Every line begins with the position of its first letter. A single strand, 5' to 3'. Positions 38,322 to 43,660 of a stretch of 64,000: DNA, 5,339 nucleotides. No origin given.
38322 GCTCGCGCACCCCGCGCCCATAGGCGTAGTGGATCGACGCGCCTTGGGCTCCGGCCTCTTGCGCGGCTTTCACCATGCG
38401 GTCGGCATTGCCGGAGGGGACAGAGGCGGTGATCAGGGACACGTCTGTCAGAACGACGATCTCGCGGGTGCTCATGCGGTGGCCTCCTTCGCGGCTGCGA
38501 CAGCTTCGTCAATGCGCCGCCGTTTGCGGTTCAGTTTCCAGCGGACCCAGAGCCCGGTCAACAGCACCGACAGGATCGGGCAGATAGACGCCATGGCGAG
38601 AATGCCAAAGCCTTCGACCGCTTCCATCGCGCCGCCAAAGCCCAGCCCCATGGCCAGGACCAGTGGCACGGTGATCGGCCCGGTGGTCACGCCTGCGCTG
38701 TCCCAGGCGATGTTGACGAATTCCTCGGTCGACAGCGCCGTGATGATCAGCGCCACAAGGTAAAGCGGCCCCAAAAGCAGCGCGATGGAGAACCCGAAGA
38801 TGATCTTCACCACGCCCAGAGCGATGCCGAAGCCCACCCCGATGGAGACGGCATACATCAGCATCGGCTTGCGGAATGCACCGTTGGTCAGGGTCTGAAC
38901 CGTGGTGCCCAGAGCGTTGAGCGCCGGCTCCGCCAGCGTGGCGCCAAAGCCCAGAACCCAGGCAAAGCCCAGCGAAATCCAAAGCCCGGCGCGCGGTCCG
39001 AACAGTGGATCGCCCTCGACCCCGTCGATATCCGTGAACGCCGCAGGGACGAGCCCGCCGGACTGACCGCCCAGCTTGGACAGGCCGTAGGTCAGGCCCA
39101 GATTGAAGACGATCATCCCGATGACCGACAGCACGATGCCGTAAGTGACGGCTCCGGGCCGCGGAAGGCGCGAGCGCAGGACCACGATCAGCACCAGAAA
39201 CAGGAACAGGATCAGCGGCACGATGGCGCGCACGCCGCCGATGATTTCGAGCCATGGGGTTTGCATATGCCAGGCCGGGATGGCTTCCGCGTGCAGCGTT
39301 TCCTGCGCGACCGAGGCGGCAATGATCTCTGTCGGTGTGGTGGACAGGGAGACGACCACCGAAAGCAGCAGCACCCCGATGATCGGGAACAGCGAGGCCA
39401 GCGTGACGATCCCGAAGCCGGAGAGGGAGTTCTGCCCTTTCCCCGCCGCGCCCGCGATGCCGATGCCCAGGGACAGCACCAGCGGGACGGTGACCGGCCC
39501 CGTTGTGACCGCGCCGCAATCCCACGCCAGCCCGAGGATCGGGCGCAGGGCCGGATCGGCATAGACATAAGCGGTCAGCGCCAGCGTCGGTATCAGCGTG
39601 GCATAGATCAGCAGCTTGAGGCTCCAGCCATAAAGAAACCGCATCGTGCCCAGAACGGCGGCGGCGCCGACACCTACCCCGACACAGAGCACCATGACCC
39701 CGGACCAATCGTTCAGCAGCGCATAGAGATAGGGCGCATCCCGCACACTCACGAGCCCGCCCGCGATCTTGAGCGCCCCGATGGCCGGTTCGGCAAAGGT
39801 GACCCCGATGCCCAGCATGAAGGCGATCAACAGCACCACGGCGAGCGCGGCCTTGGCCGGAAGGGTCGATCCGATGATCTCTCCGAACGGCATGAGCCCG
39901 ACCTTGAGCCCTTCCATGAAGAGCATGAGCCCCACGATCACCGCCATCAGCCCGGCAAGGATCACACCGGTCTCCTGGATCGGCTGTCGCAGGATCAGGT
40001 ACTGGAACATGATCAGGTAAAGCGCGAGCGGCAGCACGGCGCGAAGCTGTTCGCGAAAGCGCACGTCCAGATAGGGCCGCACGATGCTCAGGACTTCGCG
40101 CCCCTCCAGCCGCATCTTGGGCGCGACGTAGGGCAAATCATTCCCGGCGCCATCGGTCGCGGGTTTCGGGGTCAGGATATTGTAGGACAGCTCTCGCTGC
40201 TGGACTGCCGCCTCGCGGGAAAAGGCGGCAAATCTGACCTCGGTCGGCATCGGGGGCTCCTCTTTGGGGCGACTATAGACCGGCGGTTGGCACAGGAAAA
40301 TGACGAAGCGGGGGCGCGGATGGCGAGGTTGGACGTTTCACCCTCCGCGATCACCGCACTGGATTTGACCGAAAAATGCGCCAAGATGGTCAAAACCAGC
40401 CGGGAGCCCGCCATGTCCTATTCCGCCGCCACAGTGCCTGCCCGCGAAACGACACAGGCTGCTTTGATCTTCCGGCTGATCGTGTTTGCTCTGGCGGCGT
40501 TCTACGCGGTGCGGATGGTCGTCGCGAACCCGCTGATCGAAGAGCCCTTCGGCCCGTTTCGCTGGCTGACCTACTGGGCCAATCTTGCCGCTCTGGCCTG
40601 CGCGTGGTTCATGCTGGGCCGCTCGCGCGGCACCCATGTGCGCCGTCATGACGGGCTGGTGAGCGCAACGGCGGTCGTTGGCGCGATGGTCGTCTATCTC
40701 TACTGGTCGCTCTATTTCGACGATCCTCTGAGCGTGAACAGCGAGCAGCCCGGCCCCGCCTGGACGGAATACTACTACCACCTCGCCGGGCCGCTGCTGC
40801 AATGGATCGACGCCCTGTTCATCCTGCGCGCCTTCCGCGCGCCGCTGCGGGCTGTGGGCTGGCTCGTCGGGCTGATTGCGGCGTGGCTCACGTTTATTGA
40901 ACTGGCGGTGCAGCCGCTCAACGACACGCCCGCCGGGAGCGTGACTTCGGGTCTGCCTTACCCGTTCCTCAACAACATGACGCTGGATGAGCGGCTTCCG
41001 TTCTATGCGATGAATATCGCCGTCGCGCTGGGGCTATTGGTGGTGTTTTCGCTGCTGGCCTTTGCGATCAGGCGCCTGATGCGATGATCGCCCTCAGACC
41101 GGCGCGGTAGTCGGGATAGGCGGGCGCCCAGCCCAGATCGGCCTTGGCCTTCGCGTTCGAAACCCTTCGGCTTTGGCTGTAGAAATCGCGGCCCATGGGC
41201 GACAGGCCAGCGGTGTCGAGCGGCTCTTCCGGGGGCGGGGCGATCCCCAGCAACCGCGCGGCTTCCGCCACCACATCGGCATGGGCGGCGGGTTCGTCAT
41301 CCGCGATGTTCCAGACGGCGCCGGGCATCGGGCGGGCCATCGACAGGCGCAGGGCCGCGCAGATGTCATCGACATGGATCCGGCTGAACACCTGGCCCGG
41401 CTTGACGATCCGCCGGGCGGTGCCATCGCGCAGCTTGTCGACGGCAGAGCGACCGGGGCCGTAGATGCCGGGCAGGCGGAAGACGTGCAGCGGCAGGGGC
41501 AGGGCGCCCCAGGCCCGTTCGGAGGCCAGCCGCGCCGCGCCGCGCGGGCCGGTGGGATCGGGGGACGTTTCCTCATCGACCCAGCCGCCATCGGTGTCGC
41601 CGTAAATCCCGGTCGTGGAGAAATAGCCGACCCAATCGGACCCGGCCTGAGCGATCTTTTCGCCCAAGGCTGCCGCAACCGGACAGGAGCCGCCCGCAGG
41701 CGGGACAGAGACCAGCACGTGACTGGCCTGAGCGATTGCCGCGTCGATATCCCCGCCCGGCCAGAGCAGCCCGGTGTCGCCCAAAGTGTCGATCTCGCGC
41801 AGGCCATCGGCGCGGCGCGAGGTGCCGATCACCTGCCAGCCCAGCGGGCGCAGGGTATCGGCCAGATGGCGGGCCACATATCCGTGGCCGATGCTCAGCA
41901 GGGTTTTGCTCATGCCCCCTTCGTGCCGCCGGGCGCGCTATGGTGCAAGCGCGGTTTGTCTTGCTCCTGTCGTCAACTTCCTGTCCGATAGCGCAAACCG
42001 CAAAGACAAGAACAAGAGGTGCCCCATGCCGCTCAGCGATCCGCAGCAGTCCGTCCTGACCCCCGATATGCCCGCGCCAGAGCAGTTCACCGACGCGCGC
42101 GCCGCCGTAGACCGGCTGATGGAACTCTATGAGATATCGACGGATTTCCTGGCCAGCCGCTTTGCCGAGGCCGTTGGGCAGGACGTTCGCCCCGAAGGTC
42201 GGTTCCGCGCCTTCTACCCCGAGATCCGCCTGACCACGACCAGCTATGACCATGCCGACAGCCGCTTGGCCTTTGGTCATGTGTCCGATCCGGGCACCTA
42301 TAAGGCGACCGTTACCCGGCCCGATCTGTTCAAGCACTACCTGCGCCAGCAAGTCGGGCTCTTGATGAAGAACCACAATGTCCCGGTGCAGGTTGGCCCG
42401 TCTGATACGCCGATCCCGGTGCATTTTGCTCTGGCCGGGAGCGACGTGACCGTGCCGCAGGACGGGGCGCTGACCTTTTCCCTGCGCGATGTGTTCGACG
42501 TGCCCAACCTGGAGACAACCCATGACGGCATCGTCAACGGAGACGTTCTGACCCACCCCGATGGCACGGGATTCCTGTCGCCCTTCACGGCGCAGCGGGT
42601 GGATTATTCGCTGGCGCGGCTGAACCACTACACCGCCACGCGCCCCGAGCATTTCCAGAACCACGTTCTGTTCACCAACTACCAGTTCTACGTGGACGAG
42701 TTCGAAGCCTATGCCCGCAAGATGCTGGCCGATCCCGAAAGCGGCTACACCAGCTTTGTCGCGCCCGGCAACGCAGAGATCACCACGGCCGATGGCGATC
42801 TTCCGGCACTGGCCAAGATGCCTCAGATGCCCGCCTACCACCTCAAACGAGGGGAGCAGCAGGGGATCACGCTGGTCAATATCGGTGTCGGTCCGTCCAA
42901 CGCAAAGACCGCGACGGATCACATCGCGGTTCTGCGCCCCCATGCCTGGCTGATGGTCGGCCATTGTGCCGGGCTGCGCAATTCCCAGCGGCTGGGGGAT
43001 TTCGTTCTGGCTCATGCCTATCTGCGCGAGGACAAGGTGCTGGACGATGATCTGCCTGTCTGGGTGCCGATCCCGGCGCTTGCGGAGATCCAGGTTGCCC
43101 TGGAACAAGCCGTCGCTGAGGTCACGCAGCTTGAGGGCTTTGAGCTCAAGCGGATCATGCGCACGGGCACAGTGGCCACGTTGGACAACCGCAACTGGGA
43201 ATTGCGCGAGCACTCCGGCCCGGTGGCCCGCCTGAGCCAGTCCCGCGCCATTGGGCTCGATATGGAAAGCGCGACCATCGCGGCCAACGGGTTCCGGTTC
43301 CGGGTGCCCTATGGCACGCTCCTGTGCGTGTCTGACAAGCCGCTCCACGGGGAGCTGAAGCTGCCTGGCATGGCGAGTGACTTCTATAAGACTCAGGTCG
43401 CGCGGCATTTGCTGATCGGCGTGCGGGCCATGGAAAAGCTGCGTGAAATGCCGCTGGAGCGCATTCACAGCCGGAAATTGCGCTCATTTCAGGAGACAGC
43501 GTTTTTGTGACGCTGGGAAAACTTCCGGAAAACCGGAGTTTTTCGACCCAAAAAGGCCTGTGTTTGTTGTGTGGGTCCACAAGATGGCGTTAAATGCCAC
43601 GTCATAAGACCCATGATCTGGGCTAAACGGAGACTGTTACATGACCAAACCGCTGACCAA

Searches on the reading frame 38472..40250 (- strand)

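Call 23: search_protein_families(library=ncbifam, proteins=[window:38472-40250:-], max_evalue=1e-10)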
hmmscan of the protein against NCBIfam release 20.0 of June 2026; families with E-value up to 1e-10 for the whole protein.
window:38472-40250:- (592 aa): 2 families
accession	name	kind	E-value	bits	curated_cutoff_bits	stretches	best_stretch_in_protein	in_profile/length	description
NF041627.1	NaLiK_antip_UmpA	equivalog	3.2e-65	219.8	490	2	64-299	7-242/243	Na,Li,K/H(+) antiporter subunit UmpA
NF041628.1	NaLiK_antip_UmpB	equivalog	2e-50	171.6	500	2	340-578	11-251/252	Na,Li,K/H(+) antiporter subunit UmpB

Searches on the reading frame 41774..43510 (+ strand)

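Call 23: search_protein_families(library=ncbifam, proteins=[window:41774-43510:+], max_evalue=1e-10)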
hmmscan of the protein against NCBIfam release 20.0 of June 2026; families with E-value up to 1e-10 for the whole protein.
window:41774-43510:+ (578 aa): 4 families
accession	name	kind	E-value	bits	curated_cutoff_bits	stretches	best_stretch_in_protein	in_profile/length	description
NF006142.0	PRK08292.1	equivalog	4.5e-221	735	307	1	97-577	5-491/492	AMP nucleosidase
TIGR01717.1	AMP-nucleosdse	equivalog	1.6e-201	670.3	364.7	1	110-577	3-477/478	AMP nucleosidase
NF005500.0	PRK07115.1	equivalog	9.4e-38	129.9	264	1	359-559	59-250/261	AMP nucleosidase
TIGR01721.1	AMN-like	hypoth_equivalog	7.5e-31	107.3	307.2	1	360-559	57-248/269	AMP nucleosidase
